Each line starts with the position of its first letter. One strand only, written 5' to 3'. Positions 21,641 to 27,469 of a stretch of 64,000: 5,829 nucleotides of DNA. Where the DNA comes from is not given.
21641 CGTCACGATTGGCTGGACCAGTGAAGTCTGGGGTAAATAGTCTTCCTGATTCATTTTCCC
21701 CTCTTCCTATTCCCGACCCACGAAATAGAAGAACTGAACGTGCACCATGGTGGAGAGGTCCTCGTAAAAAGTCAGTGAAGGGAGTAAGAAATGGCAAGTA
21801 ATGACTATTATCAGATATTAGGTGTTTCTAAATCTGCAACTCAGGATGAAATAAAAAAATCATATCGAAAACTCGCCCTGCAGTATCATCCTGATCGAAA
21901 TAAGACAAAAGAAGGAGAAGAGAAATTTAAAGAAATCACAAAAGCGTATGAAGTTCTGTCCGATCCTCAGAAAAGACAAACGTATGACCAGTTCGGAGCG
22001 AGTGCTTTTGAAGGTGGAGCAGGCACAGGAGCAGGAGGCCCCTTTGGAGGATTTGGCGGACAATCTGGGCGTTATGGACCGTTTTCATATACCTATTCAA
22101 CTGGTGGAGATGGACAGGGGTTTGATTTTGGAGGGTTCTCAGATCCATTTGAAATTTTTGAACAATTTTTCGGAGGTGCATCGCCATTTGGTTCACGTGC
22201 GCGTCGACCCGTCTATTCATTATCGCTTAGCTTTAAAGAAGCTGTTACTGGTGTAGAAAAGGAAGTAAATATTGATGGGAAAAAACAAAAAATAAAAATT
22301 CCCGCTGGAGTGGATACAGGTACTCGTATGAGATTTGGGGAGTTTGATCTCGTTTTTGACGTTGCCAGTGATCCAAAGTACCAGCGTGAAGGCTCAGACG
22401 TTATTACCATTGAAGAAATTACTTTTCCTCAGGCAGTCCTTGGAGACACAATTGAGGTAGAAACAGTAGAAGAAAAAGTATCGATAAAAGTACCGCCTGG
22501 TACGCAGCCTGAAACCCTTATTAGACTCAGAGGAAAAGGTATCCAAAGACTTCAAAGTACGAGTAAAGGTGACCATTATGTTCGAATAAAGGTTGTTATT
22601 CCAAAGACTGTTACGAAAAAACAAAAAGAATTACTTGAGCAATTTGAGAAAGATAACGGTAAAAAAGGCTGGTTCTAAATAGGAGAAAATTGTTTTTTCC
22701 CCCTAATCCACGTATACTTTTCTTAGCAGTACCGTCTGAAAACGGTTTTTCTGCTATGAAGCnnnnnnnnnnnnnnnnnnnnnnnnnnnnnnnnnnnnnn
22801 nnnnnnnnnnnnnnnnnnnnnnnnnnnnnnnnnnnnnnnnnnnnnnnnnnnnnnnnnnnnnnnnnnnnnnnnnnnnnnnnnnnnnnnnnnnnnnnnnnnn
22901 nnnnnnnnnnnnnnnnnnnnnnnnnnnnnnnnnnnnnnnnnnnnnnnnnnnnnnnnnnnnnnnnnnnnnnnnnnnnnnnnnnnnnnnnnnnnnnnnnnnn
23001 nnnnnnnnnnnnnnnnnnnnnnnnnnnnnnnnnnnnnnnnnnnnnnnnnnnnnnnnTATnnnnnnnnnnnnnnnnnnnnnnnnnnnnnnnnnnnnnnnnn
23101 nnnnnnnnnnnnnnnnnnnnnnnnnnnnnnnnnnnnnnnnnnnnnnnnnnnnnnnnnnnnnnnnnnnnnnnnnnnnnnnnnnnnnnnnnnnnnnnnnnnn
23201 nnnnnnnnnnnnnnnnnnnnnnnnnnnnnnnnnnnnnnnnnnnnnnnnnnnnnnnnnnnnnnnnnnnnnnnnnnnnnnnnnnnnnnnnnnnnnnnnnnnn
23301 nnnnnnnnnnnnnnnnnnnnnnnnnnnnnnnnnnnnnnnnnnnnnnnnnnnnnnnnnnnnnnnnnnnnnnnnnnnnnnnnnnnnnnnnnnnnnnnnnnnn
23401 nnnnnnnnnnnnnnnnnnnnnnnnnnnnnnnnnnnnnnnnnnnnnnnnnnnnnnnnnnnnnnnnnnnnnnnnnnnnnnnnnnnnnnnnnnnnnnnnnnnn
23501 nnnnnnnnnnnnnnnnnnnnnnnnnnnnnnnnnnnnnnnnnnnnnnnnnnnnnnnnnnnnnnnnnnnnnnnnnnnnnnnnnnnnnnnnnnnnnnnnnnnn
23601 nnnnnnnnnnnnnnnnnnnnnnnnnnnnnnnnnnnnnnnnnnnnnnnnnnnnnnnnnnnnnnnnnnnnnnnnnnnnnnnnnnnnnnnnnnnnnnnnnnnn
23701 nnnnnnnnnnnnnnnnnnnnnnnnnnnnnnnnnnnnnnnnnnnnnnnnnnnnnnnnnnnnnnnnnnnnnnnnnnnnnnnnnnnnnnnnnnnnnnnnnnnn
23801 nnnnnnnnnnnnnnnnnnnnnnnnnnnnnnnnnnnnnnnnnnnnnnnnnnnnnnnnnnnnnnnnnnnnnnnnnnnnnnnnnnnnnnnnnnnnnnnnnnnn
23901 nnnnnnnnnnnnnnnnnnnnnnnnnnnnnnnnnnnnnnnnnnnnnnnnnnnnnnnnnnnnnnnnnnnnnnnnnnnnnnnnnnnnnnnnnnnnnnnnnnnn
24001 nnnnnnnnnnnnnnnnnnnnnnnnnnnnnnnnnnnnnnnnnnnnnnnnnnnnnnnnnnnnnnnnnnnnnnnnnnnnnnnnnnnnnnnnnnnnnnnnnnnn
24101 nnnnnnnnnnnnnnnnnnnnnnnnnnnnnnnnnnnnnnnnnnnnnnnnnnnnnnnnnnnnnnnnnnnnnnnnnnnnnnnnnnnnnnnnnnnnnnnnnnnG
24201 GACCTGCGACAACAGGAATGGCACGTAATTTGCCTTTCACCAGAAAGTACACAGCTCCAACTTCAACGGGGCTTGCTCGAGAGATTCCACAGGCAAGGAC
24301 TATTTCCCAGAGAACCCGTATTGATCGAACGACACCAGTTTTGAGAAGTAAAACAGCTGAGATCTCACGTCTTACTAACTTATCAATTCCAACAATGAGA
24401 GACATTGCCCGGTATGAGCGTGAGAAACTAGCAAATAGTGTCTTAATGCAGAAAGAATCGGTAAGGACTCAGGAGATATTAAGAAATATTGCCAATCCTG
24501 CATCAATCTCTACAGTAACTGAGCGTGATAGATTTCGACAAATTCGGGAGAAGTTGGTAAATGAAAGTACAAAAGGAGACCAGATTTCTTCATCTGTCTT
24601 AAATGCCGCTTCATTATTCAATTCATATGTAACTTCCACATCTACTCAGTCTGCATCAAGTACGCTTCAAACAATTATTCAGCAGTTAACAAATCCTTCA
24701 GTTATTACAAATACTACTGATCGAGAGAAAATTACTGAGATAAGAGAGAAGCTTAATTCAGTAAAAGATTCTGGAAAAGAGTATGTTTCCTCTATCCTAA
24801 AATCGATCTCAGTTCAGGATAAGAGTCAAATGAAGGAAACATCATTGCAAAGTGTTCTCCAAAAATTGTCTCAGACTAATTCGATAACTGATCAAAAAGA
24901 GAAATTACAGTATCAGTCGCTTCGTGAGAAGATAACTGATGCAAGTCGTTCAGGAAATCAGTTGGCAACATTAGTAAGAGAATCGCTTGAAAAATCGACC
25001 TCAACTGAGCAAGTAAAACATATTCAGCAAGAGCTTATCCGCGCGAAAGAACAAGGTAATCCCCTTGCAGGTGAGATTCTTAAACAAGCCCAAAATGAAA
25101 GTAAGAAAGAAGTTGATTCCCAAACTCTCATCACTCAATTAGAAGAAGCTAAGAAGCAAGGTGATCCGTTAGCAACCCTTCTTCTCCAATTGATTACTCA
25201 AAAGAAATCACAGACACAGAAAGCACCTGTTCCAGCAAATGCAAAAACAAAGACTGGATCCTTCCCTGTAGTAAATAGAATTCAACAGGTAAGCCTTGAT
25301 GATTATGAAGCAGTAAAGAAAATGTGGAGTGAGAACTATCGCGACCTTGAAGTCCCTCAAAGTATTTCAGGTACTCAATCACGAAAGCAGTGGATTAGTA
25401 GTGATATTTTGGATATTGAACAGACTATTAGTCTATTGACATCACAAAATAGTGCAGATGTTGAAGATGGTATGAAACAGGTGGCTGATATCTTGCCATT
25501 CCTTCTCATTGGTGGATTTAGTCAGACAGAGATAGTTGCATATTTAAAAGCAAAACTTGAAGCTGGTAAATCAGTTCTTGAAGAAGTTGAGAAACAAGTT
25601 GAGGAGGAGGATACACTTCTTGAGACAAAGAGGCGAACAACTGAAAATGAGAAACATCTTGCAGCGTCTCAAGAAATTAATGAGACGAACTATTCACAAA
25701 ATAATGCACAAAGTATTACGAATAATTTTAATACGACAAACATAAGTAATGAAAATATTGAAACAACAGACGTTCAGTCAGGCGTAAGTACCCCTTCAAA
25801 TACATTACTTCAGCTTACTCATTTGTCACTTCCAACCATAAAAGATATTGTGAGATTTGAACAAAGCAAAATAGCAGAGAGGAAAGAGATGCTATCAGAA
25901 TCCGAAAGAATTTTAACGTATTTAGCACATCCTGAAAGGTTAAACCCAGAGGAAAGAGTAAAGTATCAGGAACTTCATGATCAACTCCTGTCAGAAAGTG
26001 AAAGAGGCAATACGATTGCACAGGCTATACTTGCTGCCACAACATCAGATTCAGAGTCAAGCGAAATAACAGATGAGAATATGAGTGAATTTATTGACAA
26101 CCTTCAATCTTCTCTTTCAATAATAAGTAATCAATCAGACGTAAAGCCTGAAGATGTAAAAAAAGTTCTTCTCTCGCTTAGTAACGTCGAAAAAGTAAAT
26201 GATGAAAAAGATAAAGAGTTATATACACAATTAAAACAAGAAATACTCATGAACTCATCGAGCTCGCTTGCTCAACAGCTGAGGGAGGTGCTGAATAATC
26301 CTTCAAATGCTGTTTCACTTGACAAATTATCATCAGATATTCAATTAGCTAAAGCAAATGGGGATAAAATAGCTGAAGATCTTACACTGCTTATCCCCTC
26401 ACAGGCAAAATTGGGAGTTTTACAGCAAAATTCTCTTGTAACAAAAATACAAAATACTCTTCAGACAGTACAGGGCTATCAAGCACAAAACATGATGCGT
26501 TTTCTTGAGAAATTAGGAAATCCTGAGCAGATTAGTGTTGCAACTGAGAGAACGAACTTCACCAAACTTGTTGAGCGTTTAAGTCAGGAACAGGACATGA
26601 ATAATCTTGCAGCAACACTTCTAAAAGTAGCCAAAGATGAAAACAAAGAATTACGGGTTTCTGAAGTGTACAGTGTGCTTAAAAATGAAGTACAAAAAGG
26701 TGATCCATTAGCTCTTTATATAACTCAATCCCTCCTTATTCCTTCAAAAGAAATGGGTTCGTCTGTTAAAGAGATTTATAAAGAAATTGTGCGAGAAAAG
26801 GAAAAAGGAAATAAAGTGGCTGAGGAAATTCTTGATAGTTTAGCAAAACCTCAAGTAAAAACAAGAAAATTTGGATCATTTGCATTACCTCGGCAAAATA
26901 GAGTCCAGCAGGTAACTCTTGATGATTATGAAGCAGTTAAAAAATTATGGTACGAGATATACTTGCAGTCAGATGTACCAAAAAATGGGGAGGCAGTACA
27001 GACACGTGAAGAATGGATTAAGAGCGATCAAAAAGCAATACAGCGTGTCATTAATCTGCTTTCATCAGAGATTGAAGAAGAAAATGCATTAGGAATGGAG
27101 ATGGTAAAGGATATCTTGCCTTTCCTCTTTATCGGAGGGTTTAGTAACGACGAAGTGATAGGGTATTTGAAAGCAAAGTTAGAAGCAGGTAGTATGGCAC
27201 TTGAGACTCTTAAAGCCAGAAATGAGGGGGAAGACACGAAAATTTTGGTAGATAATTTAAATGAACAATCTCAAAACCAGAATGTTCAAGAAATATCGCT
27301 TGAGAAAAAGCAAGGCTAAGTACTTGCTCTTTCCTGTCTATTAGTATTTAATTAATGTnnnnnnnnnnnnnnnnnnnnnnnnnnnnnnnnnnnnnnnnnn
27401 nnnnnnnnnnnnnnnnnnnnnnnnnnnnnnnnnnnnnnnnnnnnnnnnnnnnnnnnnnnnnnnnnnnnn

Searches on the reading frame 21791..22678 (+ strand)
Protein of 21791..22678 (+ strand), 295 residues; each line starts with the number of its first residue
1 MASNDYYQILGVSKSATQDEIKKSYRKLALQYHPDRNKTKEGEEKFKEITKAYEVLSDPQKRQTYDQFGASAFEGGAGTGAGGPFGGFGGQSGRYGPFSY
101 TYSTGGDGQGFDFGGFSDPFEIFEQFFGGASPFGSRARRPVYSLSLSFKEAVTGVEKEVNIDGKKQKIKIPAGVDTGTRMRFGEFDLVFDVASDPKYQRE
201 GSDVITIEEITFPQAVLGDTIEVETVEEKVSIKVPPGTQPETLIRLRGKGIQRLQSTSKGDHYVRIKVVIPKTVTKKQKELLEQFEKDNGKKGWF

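Call 4: search_protein_families(library=pfam, proteins=[window:21791-22678:+], max_evalue=0.01)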
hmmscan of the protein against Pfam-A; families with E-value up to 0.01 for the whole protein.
window:21791-22678:+ (295 aa): 2 families
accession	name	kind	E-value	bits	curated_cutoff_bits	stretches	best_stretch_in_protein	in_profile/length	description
PF01556.23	DnaJ_C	-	9.6e-33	113.8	26.6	1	142-271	3-152/152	DnaJ C terminal domain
PF00226.36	DnaJ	-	4.9e-30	103.9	27.8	1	5-66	1-63/63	DnaJ domain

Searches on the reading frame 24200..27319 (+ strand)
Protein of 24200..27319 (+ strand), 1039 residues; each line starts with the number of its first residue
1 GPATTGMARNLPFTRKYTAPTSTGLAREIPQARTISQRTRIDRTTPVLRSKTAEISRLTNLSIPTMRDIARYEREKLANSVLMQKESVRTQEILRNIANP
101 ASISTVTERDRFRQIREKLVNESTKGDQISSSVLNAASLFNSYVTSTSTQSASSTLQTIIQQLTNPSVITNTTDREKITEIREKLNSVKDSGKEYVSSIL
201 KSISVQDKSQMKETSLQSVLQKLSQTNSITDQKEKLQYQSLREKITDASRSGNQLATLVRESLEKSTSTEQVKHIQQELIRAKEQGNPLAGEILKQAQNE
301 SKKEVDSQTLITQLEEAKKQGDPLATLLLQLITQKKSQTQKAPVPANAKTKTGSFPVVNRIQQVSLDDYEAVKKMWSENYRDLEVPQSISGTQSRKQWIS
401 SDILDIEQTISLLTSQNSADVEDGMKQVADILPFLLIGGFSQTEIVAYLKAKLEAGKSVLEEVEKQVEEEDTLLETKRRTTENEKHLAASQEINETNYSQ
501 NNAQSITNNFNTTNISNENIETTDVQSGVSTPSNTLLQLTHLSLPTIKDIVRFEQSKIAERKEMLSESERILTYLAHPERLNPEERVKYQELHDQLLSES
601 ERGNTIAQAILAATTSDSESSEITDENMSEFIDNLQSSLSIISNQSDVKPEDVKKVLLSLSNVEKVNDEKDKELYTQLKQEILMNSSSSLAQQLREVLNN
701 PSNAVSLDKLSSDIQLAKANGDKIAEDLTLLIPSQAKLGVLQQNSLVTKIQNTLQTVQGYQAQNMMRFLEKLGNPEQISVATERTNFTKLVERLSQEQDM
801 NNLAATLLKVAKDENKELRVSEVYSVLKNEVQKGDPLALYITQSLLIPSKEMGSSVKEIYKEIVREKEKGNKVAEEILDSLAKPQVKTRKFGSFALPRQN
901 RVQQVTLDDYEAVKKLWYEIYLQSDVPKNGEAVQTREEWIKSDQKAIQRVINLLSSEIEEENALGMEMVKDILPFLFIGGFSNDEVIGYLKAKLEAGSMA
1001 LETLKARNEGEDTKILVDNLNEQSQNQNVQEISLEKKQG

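Call 70: search_protein_families(library=pfam, proteins=[window:24200-27319:+], max_evalue=5)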
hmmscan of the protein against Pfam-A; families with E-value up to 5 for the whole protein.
window:24200-27319:+ (1039 aa): 5 families
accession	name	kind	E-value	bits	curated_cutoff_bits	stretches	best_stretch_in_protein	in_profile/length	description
PF25399.1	DeaD_dimer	-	0.013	16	23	1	785-818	28-62/67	RNA helicase DeaD dimerization domain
PF24225.1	DUF7441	-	0.013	15.9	27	0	903-921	30-48/68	Domain of unknown function (DUF7441)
PF11342.13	DUF3144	-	0.018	15.8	25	1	121-154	16-49/77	Protein of unknown function (DUF3144)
PF03030.21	H_PPase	-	0.11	11.5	29.7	0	123-168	439-475/645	Inorganic H+ pyrophosphatase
PF19361.4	DUF5937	-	1.8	8.1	27.1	0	672-736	176-242/267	Family of unknown function (DUF5937)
